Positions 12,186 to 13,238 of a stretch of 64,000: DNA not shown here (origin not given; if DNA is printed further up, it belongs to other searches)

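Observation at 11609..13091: wHTH + CARF-like sensor protein followed by a Mini-III-type RNase III domain protein, an RNase class rare in archaea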

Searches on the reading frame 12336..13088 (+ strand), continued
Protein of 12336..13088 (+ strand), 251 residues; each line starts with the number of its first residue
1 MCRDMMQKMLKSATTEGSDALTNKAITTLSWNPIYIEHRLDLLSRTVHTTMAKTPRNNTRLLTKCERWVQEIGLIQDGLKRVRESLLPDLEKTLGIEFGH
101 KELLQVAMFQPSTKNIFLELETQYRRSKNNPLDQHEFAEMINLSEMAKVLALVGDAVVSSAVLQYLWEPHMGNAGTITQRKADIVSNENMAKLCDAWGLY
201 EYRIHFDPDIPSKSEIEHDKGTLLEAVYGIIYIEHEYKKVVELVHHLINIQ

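Call 29: find_related_loci(query=A3, collection=genome_contigs, flank=6000)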
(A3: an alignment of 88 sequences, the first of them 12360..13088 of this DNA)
Query A3 (243 aa) in genome_contigs; peptide patterns used: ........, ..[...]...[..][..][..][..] (x = any residue, [..] = any of these).
112 stretches matched a pattern; 62 encode a relative of the query (tblastn E <= 1e-3); 62 distinct loci.
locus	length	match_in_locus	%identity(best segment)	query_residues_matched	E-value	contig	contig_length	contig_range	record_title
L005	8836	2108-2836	83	1-243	2e-137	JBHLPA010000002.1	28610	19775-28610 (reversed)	MAG: Promethearchaeota archaeon isolate DZ3S.355 DZ3S.355@4125, whole genome shotgun sequence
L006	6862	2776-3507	72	1-243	7e-122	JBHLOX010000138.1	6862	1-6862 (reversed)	MAG: Promethearchaeota archaeon isolate DZ3S.281 DZ3S.281@44533, whole genome shotgun sequence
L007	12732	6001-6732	72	1-243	2e-121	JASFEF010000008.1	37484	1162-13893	MAG: Candidatus Thorarchaeota archaeon isolate D0606M12metaG_Bin_135 D0606M12metaG_FD_scaffold_40_c2, whole genome shotg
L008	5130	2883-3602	75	3-241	3e-121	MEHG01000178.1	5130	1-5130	MAG: Candidatus Thorarchaeota archaeon AB_25 ThorAB25_contig000178, whole genome shotgun sequence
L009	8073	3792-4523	70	1-243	4e-115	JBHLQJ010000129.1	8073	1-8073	MAG: Candidatus Thorarchaeota archaeon isolate LCG1B.521 LCG1B.521@61142, whole genome shotgun sequence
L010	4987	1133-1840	72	9-243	1e-115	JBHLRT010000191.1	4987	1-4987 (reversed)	MAG: Candidatus Thorarchaeota archaeon isolate TM1S.7 TM1S.7@57247, whole genome shotgun sequence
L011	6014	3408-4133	71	1-241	2e-114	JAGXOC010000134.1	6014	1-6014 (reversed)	MAG: Candidatus Thorarchaeota archaeon isolate bin66 NODE_134_length_6014_cov_14.428668, whole genome shotgun sequence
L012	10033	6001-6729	69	2-243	2e-111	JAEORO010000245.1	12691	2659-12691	MAG: Candidatus Thorarchaeota archaeon isolate MP5_2600 k127_69062899, whole genome shotgun sequence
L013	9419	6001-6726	68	1-241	8e-111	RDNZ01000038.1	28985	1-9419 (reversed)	MAG: Candidatus Thorarchaeota archaeon isolate DZG_bin1.115 NODE_39_length_28985_cov_12.839041, whole genome shotgun seq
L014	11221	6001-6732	66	1-243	7e-109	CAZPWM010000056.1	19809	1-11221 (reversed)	MAG TPA_asm: uncultured archaeon isolate SRP214966_co4_397 genome assembly, contig: NODE_2223_length_19809_cov_5.752607,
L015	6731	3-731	67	2-243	5e-107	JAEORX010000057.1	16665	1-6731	MAG: Candidatus Thorarchaeota archaeon isolate Yap200.bin7.15 contig_8397, whole genome shotgun sequence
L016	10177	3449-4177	65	1-243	5e-107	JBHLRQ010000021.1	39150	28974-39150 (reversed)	MAG: Candidatus Thorarchaeota archaeon isolate TM1S.149 TM1S.149@1281, whole genome shotgun sequence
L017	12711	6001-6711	66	5-241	8e-105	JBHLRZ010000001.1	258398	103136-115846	MAG: Candidatus Thorarchaeota archaeon isolate TM2M.152 TM2M.152@25, whole genome shotgun sequence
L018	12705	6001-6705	65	8-241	5e-102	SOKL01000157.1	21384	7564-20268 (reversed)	MAG: Candidatus Thorarchaeota archaeon isolate E44_bin77 NODE_773_length_21384_cov_6.118524, whole genome shotgun sequen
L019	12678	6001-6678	74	15-240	8e-117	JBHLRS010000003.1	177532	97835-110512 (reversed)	MAG: Candidatus Thorarchaeota archaeon isolate TM1S.264 TM1S.264@32, whole genome shotgun sequence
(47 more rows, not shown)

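Call 37: predict_structure(alignment_id=A3)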
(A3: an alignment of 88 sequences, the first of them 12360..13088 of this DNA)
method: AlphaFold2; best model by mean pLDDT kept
length: 243 residues; sequences in the alignment: 88
mean_pLDDT: 89.6   pTM: 0.85
mean pLDDT of the five models: 89.6, 89.4, 89.4, 89.3, 88.5
residues with pLDDT >= 90: 187; 70-90: 29; 50-70: 10; < 50: 17
segments of 3 or more residues with pLDDT < 50: 1-17
pLDDT, mean of each block of 10 residues (from residue 1): 37 48 88 98 96 97 98 98 98 97 95 91 93 97 98 91 78 94 97 89 87 98 96 96 81
secondary structure, 60 per line:
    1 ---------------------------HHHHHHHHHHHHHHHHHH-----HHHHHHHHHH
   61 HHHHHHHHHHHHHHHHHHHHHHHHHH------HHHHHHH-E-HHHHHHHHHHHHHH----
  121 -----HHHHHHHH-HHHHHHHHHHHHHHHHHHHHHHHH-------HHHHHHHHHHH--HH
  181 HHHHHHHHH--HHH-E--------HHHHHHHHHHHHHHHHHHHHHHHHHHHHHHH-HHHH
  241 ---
elements in order: H28-45 H51-86 H93-99 H103-116 H126-133 H135-158 H166-176 H179-189 H205-235 H237-240

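Call 40: fold_search(model_id=the predicted structure, library=pdb)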
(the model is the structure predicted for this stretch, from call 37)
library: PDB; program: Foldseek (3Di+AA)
matches with E <= 10: 289; with E <= 0.001: 3
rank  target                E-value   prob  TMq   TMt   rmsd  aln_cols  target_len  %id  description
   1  9aso_A                5.8e-04  1.00  0.50  0.15  14.3       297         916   18  Human Drosha and DGCR8 in complex with Pri-let-7a2 (released 2024-09-04)
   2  9asm_A                8.5e-04  1.00  0.47  0.14  14.1       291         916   18  Human Drosha and DGCR8 in complex with Pri-let-7f1 (released 2024-09-04)
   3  5b16_A                9.3e-04  1.00  0.50  0.18   7.4       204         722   19  X-ray structure of DROSHA in complex with the C-terminal tail of DGCR8. (released 2016-02-03)
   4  9asn_A                1.0e-03  1.00  0.47  0.13  13.8       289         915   16  Human Drosha and DGCR8 in complex with Pri-miR-98 (released 2024-09-04)
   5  6lxd_A                1.3e-03  1.00  0.50  0.15  13.2       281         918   18  Pri-miRNA bound DROSHA-DGCR8 complex (released 2020-04-15)
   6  9asp_A                1.4e-03  1.00  0.46  0.13  16.2       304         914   16  Human Drosha and DGCR8 in complex with Pri-let-7a1 (released 2024-09-04)
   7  3o2r_B                2.3e-03  1.00  0.45  0.73   6.4       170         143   22  Structural flexibility in region involved in dimer formation of nuclease domain of Ribonuclase III (rnc) from Campylob (released 2010-08-04)
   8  1o0w_A                3.3e-03  1.00  0.45  0.46   5.6       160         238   21  Crystal structure of Ribonuclease III (TM1102) from Thermotoga maritima at 2.0 A resolution (released 2002-11-13)
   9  2nue_A                3.5e-03  1.00  0.43  0.47   5.5       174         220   21  Crystal structure of RNase III from Aquifex aeolicus complexed with ds-RNA at 2.9-Angstrom Resolution (released 2007-11-20)
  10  3o2r_A                3.6e-03  1.00  0.45  0.74   6.3       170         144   22  Structural flexibility in region involved in dimer formation of nuclease domain of Ribonuclase III (rnc) from Campylob (released 2010-08-04)
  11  1rc7_A                3.6e-03  1.00  0.45  0.49   5.3       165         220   22  Crystal structure of RNase III Mutant E110K from Aquifex Aeolicus complexed with ds-RNA at 2.15 Angstrom Resolution (released 2004-03-30)
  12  1jfz_A                3.8e-03  1.00  0.45  0.70   5.8       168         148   23  Crystal Structure of MN(II)-Complex of RNAse III Endonuclease Domain from Aquifex Aeolicus at 2.10 Angstrom Resolution (released 2001-12-19)
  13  1yz9_B                4.0e-03  1.00  0.43  0.48   5.9       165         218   22  Crystal structure of RNase III mutant E110Q from Aquifex aeolicus complexed with double stranded RNA at 2.1-Angstrom R (released 2005-11-22)
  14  3n3w_B                4.2e-03  1.00  0.42  0.66   6.6       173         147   21  2.2 Angstrom Resolution Crystal Structure of Nuclease Domain of Ribonuclase III (rnc) from Campylobacter jejuni (released 2010-06-02)
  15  1o0w_B                4.3e-03  1.00  0.43  0.43   6.3       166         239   21  Crystal structure of Ribonuclease III (TM1102) from Thermotoga maritima at 2.0 A resolution (released 2002-11-13)
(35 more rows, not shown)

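Call 44: search_protein_families(library=padloc, proteins=[window:12360-13088:+], max_evalue=1)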
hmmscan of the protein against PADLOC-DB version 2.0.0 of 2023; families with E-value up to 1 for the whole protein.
window:12360-13088:+ (243 aa): 1 family
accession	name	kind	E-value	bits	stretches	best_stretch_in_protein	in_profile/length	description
PDLC01586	Cas8a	-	0.011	13.2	1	107-153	218-265/274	CAS-I-A; effector_LS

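Call 60: search_protein_representatives(alignment_id=A3)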
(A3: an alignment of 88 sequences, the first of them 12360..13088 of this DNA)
Query: 88 sequences, 232 profile positions. Proteins with E-value up to 0.001 (for the whole library): 365; up to 1e-10: 92; up to 1e-30: 43. The best 150 are listed.
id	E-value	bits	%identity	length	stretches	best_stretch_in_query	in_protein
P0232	6.6e-78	277.6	-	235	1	6-230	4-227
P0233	3.5e-75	268.7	-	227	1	7-228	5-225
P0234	3.6e-75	268.6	-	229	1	7-229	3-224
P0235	1.7e-73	263.2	-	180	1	53-230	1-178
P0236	6.1e-68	245.0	-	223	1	7-228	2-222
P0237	4.0e-59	216.2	-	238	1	7-228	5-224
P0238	2.8e-58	213.4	-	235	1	8-228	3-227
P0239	2.5e-57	210.3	-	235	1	9-228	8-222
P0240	1.4e-56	207.9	-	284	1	7-226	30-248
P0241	2.9e-54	200.2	-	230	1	7-227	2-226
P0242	7.1e-54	199.0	-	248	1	17-228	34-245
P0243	8.4e-54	198.7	-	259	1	4-228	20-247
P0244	1.6e-53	197.8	-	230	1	8-225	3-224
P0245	1.1e-52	195.1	-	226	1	8-228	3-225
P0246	2.5e-52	193.9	-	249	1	5-228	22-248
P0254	9.9e-45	169.1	-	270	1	7-230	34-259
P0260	1.6e-41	158.6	-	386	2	29-228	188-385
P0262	5.4e-41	156.8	-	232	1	12-230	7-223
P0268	2.9e-37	144.6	-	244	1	15-230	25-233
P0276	9.6e-30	120.0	-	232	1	8-229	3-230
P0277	1.2e-29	119.7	-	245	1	19-223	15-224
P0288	2.5e-21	92.5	-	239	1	10-226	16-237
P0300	2.4e-17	79.4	-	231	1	33-229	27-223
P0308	2.2e-13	66.5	-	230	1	9-219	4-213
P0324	1.1e-10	57.7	-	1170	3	130-224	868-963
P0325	3.4e-10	56.1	-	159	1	112-228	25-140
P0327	2.0e-09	53.6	-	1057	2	131-229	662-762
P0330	4.8e-09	52.3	-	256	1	11-223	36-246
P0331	5.2e-09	52.2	-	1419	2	129-220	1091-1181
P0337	2.8e-08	49.8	-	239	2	129-218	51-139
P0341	7.0e-08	48.5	-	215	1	131-227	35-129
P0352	2.9e-07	46.5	-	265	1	129-227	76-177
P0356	5.2e-07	45.6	-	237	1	131-230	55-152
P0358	5.7e-07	45.5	-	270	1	124-229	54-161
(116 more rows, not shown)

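Call 61: list_cluster_members(proteins=[P0276, P0288, P0300, P0308, P0330, P0324, P0327, P0331, P0337, P0260])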
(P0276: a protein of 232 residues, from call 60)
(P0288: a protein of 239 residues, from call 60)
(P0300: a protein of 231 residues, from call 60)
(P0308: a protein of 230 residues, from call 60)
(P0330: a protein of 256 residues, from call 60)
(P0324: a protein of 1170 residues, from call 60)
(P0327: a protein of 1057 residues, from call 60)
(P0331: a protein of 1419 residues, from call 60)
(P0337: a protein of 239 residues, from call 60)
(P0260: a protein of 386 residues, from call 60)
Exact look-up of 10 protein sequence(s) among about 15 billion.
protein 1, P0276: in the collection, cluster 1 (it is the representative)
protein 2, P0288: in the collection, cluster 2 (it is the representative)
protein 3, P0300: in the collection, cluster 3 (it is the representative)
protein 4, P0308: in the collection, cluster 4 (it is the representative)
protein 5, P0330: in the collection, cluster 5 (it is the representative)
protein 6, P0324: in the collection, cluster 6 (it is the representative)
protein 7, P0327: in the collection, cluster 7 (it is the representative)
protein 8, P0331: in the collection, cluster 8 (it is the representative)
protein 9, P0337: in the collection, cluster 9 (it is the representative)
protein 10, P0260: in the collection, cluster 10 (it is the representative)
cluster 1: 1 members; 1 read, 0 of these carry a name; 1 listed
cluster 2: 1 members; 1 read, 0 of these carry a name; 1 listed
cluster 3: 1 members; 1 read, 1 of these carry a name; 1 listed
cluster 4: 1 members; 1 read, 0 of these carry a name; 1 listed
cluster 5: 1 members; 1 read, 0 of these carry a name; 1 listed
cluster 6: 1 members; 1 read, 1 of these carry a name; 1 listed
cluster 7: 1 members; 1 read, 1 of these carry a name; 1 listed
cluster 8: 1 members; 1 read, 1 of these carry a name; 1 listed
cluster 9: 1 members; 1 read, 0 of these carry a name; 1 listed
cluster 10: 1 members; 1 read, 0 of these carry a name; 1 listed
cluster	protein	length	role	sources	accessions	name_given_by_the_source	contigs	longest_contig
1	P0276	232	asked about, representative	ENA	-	-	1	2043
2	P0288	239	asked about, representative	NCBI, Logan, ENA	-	-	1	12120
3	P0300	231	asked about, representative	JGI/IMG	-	dsRNA-specific ribonuclease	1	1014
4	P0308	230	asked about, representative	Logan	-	-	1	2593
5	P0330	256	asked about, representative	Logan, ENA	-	-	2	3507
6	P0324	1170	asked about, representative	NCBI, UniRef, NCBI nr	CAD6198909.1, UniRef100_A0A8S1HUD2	unnamed protein product [Caenorhabditis auriculariae] | Ribonuclease 3 n=1 Tax=Caenorhabditis auriculariae TaxID=2777116 RepID=A0A8S1HUD2_9PELO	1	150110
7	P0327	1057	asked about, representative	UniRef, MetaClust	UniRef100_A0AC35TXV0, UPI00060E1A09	RNase III domain-containing protein n=1 Tax=Rhabditophanes sp. KR3021 TaxID=114890 ... | status=active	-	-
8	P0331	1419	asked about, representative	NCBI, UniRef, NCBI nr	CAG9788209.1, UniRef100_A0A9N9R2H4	unnamed protein product [Diatraea saccharalis] | Ribonuclease 3 n=1 Tax=Diatraea saccharalis TaxID=40085 RepID=A0A9N9R2H4_9NEOP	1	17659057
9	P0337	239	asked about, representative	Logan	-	-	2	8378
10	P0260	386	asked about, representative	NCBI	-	-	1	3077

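Call 62: search_protein_families(library=pfam, proteins=[P0276, P0288, P0300, P0308, P0330, P0324, P0327, P0331, P0337, P0260], max_evalue=0.001)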
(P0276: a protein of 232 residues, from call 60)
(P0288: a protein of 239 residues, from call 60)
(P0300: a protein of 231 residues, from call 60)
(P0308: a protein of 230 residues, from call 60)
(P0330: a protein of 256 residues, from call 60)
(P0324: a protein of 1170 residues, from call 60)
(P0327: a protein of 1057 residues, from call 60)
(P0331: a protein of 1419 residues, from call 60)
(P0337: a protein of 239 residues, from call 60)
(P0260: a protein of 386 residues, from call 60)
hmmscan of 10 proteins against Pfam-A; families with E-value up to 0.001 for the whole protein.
P0276 (232 aa): 2 families
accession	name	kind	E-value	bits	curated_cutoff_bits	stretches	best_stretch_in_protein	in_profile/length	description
PF00636.31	Ribonuclease_3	-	5.1e-14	53.3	27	1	125-216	2-100/102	Ribonuclease III domain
PF14622.11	Ribonucleas_3_3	-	3.2e-08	34.3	35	1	125-226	24-120/128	Ribonuclease-III-like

P0288 (239 aa): 0 families

P0300 (231 aa): 2 families
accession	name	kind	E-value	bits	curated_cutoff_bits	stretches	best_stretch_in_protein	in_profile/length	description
PF14622.11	Ribonucleas_3_3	-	2.3e-05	25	35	1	117-225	17-126/128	Ribonuclease-III-like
PF00636.31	Ribonuclease_3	-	3.6e-05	24.9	27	1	125-211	3-102/102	Ribonuclease III domain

P0308 (230 aa): 0 families

P0330 (256 aa): 1 family
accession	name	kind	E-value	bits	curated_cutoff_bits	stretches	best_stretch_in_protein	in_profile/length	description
PF00636.31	Ribonuclease_3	-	0.00024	22.3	27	0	149-239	2-101/102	Ribonuclease III domain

P0324 (1170 aa): 4 families
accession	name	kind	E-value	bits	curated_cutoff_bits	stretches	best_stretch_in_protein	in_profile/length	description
PF00636.31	Ribonuclease_3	-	9.1e-46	155.3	27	2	867-956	1-102/102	Ribonuclease III domain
PF14622.11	Ribonucleas_3_3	-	1.6e-41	141.9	35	2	684-788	19-122/128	Ribonuclease-III-like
PF22935.1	RM44_endonuclase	-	9.5e-12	45.6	27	2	642-772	19-138/139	Large ribosomal subunit protein mL44, endonuclease domain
PF00035.32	dsrm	-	9.5e-11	42.6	23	1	984-1056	1-66/66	Double-stranded RNA binding motif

P0327 (1057 aa): 4 families
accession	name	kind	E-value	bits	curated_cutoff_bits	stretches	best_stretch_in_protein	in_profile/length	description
PF00636.31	Ribonuclease_3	-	4.5e-46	156.3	27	2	660-750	1-102/102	Ribonuclease III domain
PF14622.11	Ribonucleas_3_3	-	3.1e-44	150.7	35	2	657-764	20-126/128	Ribonuclease-III-like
PF22935.1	RM44_endonuclase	-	1.4e-08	35.3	27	1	631-745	32-139/139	Large ribosomal subunit protein mL44, endonuclease domain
PF00035.32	dsrm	-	8.7e-05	23.5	23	1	959-1031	2-64/66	Double-stranded RNA binding motif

P0331 (1419 aa): 4 families
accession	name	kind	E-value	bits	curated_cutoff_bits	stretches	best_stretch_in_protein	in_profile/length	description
PF00636.31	Ribonuclease_3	-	2.1e-45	154.1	27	2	1091-1177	1-101/102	Ribonuclease III domain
PF14622.11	Ribonucleas_3_3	-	1.6e-43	148.4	35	2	907-1011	19-121/128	Ribonuclease-III-like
PF00035.32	dsrm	-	3.4e-11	44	23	1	1206-1275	1-63/66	Double-stranded RNA binding motif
PF22935.1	RM44_endonuclase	-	1.4e-08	35.3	27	0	902-997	50-139/139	Large ribosomal subunit protein mL44, endonuclease domain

P0337 (239 aa): 2 families
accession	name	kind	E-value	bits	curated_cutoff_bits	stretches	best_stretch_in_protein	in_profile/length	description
PF14622.11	Ribonucleas_3_3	-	5.8e-21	75.4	35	1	23-139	1-113/128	Ribonuclease-III-like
PF00636.31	Ribonuclease_3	-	1.3e-19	71.3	27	1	51-138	1-102/102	Ribonuclease III domain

P0260 (386 aa): 3 families
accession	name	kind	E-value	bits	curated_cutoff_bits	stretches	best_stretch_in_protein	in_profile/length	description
PF00636.31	Ribonuclease_3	-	3.5e-13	50.6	27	1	284-374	3-102/102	Ribonuclease III domain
PF14622.11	Ribonucleas_3_3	-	4.8e-09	36.9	35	1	283-382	24-120/128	Ribonuclease-III-like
PF01399.33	PCI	-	5.4e-05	23.8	22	1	49-106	34-83/84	PCI domain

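Call 65: find_encoding_contigs(protein=P0260, flank=6000, max_places=2)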
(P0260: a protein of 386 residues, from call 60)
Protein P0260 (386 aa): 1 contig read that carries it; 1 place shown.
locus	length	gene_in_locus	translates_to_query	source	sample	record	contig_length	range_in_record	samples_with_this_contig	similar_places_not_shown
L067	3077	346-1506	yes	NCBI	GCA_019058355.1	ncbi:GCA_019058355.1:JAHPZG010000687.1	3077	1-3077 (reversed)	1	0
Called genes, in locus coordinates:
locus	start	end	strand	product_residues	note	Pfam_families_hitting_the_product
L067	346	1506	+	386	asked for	PF14622:Ribonucleas_3_3, PF00636:Ribonuclease_3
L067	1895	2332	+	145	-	PF03682:UPF0158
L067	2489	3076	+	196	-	?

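Call 66: find_encoding_contigs(protein=P0288, flank=6000, max_places=2)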
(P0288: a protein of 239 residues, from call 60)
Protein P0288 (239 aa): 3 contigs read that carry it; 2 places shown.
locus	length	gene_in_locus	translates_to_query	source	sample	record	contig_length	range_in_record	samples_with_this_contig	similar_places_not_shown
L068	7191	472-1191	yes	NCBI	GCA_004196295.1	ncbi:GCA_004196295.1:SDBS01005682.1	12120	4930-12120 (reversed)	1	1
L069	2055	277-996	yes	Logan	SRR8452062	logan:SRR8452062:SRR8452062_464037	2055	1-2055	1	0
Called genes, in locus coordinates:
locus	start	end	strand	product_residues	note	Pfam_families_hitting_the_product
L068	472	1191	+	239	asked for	-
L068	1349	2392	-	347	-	PF09509:Hypoth_Ymh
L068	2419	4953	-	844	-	PF20473:MmeI_Mtase (faint), PF07669:Eco57I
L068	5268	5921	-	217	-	-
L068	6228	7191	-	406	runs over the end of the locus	-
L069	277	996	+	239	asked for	-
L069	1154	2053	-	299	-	?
